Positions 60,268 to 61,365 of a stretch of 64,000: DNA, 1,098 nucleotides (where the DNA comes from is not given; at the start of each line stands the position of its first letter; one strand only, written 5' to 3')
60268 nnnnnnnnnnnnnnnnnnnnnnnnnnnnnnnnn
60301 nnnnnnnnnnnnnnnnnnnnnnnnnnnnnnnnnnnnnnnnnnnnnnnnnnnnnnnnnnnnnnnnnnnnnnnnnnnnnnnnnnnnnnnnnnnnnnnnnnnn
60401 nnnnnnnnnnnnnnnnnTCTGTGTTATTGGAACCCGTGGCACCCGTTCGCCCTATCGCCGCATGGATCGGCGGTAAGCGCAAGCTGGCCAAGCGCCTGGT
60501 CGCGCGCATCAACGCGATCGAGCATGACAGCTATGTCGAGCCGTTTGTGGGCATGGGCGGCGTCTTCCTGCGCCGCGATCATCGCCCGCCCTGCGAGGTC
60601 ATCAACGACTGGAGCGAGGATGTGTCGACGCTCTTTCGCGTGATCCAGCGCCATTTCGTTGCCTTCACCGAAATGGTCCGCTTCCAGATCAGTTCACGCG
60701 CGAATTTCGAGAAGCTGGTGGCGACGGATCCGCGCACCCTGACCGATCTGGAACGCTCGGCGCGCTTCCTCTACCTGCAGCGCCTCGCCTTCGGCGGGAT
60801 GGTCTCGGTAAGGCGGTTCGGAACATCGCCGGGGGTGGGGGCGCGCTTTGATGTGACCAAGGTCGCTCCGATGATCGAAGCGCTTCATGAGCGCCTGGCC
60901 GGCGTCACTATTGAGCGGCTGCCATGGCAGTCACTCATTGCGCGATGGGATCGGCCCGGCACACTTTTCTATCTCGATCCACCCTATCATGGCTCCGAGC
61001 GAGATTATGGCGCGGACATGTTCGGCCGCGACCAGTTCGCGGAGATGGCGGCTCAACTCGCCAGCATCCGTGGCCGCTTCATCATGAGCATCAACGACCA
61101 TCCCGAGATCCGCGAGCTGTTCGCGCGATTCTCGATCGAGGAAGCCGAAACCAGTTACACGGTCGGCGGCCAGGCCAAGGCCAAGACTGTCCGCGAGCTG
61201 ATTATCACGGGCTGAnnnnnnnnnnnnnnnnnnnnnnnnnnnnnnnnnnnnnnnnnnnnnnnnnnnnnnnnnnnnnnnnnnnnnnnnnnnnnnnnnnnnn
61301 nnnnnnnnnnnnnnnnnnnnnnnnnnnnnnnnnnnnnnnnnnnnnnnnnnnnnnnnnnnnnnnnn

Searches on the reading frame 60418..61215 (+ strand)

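Call 66: search_protein_families(library=pfam, proteins=[window:60418-61215:+], max_evalue=0.001)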
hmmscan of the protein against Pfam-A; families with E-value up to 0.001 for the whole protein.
window:60418-61215:+ (265 aa): 1 family
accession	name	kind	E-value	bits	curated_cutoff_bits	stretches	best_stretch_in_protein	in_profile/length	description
PF02086.21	MethyltransfD12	-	6e-24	85.6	22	1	16-248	1-252/253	D12 class N6 adenine-specific DNA methyltransferase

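Call 86: search_protein_families(library=phrogs, proteins=[window:60421-61215:+], max_evalue=0.001)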
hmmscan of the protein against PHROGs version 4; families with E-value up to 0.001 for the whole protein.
window:60421-61215:+ (264 aa): 6 families
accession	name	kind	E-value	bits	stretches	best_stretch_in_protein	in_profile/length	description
phrog_56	-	other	7.5e-76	257.7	1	8-263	60-321/647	DNA methyltransferase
phrog_1996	-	other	3.6e-29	102.6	1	140-263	15-139/150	DNA methyltransferase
phrog_13242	-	unknown function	1.2e-21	78.3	1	16-224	32-229/450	-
phrog_26700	-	unknown function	3.8e-08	33.3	1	10-134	7-134/552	-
phrog_116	-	other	2.2e-05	24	1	9-131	510-633/779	DNA methyltransferase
phrog_23217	-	unknown function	2.5e-05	25.4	1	9-54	3-46/109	-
